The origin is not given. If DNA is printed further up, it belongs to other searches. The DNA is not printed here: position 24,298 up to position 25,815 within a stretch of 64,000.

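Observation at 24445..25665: Cytoplasmic DszB-like (sulfinate desulfinase-like) protein in an anaerobe, next to the GRE locus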

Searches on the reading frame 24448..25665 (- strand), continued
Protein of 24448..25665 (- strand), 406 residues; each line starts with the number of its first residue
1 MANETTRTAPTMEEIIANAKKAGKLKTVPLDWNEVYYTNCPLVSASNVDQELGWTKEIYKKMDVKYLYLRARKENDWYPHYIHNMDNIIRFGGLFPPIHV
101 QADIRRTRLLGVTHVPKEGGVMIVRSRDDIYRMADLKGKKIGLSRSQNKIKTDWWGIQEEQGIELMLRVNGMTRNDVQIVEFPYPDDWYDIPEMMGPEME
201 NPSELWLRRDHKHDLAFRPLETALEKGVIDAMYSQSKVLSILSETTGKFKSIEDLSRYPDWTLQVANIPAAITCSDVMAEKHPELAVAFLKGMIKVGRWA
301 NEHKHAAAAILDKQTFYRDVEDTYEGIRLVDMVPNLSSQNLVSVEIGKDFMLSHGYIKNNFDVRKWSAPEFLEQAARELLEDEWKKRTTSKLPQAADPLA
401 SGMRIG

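Call 35: find_related_loci(query=window:24448-25665:-, collection=genome_contigs, flank=10000)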
Query window:24448-25665:- (406 aa) in genome_contigs; peptide patterns used: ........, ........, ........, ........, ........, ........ (x = any residue, [..] = any of these).
599 stretches matched a pattern (row limit reached: there are more); 566 encode a relative of the query (tblastn E <= 1e-3); the best 80 are kept; 80 distinct loci.
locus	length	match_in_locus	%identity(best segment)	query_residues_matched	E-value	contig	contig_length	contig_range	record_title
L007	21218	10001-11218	94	1-406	0e+0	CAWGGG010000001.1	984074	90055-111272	MAG: uncultured Bacteroidales bacterium isolate MFD02979.bin.1.62 genome assembly, contig: contig_26867, whole genome sh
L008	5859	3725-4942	94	1-406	0e+0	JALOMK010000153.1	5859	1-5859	MAG: Bacteroidales bacterium isolate Prado049 scaffold_25483, whole genome shotgun sequence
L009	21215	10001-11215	94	1-406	0e+0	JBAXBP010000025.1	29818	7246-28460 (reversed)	MAG: Bacteroidota bacterium isolate ELA170 MAG170_25, whole genome shotgun sequence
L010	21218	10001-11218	91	1-406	0e+0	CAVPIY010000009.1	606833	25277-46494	MAG: uncultured Bacteroidales bacterium isolate MFD00032.bin.1.201 genome assembly, contig: contig_53009, whole genome s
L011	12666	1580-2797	91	1-406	0e+0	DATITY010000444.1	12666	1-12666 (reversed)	MAG TPA_asm: Draconibacterium sp. isolate SMAG_U15967 k141_963373, whole genome shotgun sequence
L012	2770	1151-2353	91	1-401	0e+0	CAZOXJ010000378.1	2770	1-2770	MAG TPA_asm: uncultured Lentimicrobiaceae bacterium isolate SRP272421_co1_58 genome assembly, contig: NODE_149708_length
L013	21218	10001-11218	90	1-406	0e+0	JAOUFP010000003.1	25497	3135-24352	MAG: Nitrospirota bacterium isolate 4_1_July_SF_Bin47 4_1_July_SF_Bin47_scaffold_714_c1, whole genome shotgun sequence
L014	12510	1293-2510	89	1-406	0e+0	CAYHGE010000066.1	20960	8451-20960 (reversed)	MAG TPA_asm: uncultured Draconibacterium sp. isolate ERP119702_co1_334 genome assembly, contig: NODE_2724_length_20960_c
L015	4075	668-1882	89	1-406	0e+0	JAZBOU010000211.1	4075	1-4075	MAG: Bacteroidales bacterium isolate bin.552 k117_8252240, whole genome shotgun sequence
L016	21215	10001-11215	88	1-406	0e+0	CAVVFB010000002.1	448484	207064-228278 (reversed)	MAG: uncultured Bacteroidetes bacterium isolate MFD04716.bin.2.43 genome assembly, contig: contig_11350, whole genome sh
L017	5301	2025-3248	89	1-406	0e+0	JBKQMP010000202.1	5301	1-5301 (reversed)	MAG: Dissulfurispiraceae bacterium isolate LABRr1A1B1C__bin_2 LABRr1A1B1C_000000323216, whole genome shotgun sequence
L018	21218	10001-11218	88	1-406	0e+0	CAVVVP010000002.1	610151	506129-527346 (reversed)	MAG: uncultured Ignavibacteria bacterium isolate MFD03804.bin.1.189 genome assembly, contig: contig_26235, whole genome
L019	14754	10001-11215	88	1-406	0e+0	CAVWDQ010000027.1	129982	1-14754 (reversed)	MAG: uncultured Bacteroidales bacterium isolate MFD03804.bin.2.147 genome assembly, contig: contig_48544, whole genome s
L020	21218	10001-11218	88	1-406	0e+0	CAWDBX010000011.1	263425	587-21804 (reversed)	MAG: uncultured Bacteroidales bacterium isolate MFD02979.bin.2.38 genome assembly, contig: contig_65103, whole genome sh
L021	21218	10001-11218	87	1-406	0e+0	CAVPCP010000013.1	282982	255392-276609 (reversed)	MAG: uncultured Bacteroidales bacterium isolate MFD00032.bin.3.31 genome assembly, contig: contig_48496, whole genome sh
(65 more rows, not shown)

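Call 46: search_solved_structures(query=A2, max_evalue=1, show_alignments=1)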
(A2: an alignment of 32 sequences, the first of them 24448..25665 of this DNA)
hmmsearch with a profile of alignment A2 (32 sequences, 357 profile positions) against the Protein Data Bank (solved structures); distinct sequences matched with E-value up to 1: 42.
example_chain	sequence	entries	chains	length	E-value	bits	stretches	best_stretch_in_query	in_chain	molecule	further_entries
2de2_A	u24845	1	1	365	4e-38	134.5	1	10-352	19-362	DIBENZOTHIOPHENE DESULFURIZATION ENZYME B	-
2de3_A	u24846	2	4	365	6.6e-36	127.2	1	10-352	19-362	DIBENZOTHIOPHENE DESULFURIZATION ENZYME B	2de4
3uif_A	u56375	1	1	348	1e-10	44.3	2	71-160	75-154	Sulfonate ABC transporter, periplasmic sulfonate-binding protein SsuA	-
2x26_A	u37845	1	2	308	2.6e-09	39.7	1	71-155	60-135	PERIPLASMIC ALIPHATIC SULPHONATES-BINDING PROTEIN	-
3qsl_A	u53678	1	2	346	3.3e-08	36.1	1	196-278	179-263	Putative exported protein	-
3e4r_A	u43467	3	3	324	2.7e-07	33.1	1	71-125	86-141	Nitrate transport protein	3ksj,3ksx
6ssy_A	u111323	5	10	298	4.5e-06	29.1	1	197-273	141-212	Taurine-binding periplasmic protein | Taurine ABC transporter substrate-binding protein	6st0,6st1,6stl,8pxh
4zv1_A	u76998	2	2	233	9.3e-05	24.7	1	93-123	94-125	AncQR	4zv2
4nmy_A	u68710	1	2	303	0.00019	23.7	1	244-347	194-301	ABC-type transport system, extracellular solute-binding protein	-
4ymx_A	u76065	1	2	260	0.0037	19.5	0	94-122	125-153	ABC-type amino acid transport system, periplasmic component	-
1us4_A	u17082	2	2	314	0.0097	18.1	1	69-120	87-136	PUTATIVE GLUR0 LIGAND BINDING CORE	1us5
8u79_A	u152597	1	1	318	0.0099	18.1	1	69-120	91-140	Immunogenic protein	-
9jp7_A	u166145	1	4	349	0.01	18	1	97-263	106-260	4,5-dihydroxyphthalate decarboxylase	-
9ibo_A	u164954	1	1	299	0.017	17.3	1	96-120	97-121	TAXI family TRAP transporter solute-binding subunit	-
8s4j_A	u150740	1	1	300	0.017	17.3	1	96-120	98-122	TAXI family TRAP transporter solute-binding subunit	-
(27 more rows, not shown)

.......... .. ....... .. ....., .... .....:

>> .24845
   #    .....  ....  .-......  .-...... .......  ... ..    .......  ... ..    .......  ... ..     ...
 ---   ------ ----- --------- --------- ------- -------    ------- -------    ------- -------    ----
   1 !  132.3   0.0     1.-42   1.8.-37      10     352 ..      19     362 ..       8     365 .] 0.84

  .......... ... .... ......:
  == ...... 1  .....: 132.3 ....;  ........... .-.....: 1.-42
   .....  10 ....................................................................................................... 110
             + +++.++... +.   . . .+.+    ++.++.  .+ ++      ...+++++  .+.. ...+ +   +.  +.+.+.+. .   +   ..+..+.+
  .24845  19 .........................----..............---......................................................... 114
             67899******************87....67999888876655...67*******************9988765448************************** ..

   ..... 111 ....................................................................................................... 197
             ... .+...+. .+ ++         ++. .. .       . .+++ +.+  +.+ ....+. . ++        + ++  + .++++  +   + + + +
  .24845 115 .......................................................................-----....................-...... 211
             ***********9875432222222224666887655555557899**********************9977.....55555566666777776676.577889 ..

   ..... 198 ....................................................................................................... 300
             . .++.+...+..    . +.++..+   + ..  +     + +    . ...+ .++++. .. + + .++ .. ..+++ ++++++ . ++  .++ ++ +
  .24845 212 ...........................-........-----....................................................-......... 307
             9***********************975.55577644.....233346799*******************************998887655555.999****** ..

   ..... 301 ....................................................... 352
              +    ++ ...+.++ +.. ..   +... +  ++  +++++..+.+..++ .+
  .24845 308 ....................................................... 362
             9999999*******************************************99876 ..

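Call 50: predict_structure(alignment_id=A2)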
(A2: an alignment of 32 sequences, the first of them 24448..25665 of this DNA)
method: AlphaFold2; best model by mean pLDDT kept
length: 406 residues; sequences in the alignment: 32
mean_pLDDT: 89.0   pTM: 0.88
mean pLDDT of the five models: 89.0, 88.4, 87.9, 87.5, 87.0
residues with pLDDT >= 90: 279; 70-90: 92; 50-70: 19; < 50: 16
segments of 3 or more residues with pLDDT < 50: 1-4, 395-406
pLDDT, mean of each block of 10 residues (from residue 1): 60 93 89 95 92 97 95 87 95 95 97 87 97 98 93 92 95 96 80 75 79 69 94 89 90 93 83 98 98 98 97 89 93 95 95 96 98 96 82 51 37
secondary structure, 60 per line:
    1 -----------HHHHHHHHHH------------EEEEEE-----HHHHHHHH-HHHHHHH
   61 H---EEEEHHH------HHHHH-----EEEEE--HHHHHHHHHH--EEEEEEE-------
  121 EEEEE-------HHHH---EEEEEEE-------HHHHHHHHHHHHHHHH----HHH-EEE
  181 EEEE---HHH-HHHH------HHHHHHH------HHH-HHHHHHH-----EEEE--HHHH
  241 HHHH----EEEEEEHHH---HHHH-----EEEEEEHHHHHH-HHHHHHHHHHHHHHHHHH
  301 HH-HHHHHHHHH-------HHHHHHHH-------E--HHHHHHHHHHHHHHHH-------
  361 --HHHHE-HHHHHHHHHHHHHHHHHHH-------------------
elements in order: H12-21 E34-39 H45-52 H54-61 E65-68 H78-82 E88-92 H95-104 E107-113 E121-125 H133-136 E140-146 H154-169 E178-184 H192-195 H202-208 H219-225 E231-234 H237-244 E249-254 H261-264 E270-275 H276-281 H283-302 H304-312 H320-327 H338-353 H363-366 H369-387
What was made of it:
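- On DszB-type sulfinate desulfinase: The AF2 model has pLDDT 89 (call 50).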

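Call 52: fold_search(model_id=the predicted structure, library=pdb)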
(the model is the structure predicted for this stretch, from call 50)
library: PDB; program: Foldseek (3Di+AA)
matches with E <= 10: 704; with E <= 0.001: 314
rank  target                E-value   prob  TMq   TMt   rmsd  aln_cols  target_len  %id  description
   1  2de3_B                5.9e-20  1.00  0.66  0.77   4.3       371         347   21  Crystal structure of DSZB C27S mutant in complex with 2'-hydroxybiphenyl-2-sulfinic acid (released 2006-08-01)
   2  2de2                  8.9e-20  1.00  0.66  0.77   4.1       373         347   21  Crystal structure of desulfurization enzyme DSZB (released 2006-08-01)
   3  2de3_A                1.0e-19  1.00  0.66  0.77   4.1       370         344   21  Crystal structure of DSZB C27S mutant in complex with 2'-hydroxybiphenyl-2-sulfinic acid (released 2006-08-01)
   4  3uif                  8.3e-16  1.00  0.59  0.71   5.2       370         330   16  CRYSTAL STRUCTURE OF putative sulfonate ABC transporter, periplasmic sulfonate-binding protein SsuA from Methylobacillus (released 2011-11-23)
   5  4esx_A                6.4e-13  1.00  0.50  0.63   5.7       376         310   11  Crystal structure of C. albicans Thi5 complexed with PLP (released 2012-09-19)
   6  2x26_A                7.6e-13  1.00  0.54  0.68   5.2       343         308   13  Crystal structure of the periplasmic aliphatic sulphonate binding protein SsuA from Escherichia coli (released 2010-04-14)
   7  4h6d_D                1.1e-12  1.00  0.50  0.59   7.1       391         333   12  Crystal structure of PLP-soaked HMP synthase Thi5 from S. cerevisiae (released 2012-10-17)
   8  4esw_A                1.1e-12  1.00  0.51  0.59   9.9       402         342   12  Crystal structure of C. albicans Thi5 H66G mutant (released 2012-09-19)
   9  4h6d_E                1.3e-12  1.00  0.49  0.62   5.7       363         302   12  Crystal structure of PLP-soaked HMP synthase Thi5 from S. cerevisiae (released 2012-10-17)
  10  4h6d_C                1.4e-12  1.00  0.49  0.58   7.2       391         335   11  Crystal structure of PLP-soaked HMP synthase Thi5 from S. cerevisiae (released 2012-10-17)
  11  4esx_B                1.5e-12  1.00  0.50  0.63   5.7       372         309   12  Crystal structure of C. albicans Thi5 complexed with PLP (released 2012-09-19)
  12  3ksx                  1.6e-12  1.00  0.56  0.75   5.4       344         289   12  The alkanesulfonate-binding protein SsuA from Xanthomonas axonopodis pv. citri bound to MOPS (released 2010-10-13)
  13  4h6d_B                1.6e-12  1.00  0.49  0.58   7.1       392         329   12  Crystal structure of PLP-soaked HMP synthase Thi5 from S. cerevisiae (released 2012-10-17)
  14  4h6d_F                1.6e-12  1.00  0.49  0.58   7.2       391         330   12  Crystal structure of PLP-soaked HMP synthase Thi5 from S. cerevisiae (released 2012-10-17)
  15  3qsl_A                2.3e-12  1.00  0.53  0.66   6.6       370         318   16  Structure of CAE31940 from Bordetella bronchiseptica RB50 (released 2011-03-23)
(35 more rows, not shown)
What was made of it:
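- On DszB-type sulfinate desulfinase: Foldseek's top three hits are DszB chains (E 6e-20, TM 0.66/0.77), ahead of SsuA and Thi5 (call 52).
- Enzymes with this fold and other chemistries exist and are weak hits: 9jp7 decarboxylase at E 0.01 (call 46) and Thi5 at Foldseek E 6e-13 (call 52). DszB is far closer than any of these (calls 46, 52). SsuA structures are much weaker matches than DszB (calls 46, 52).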
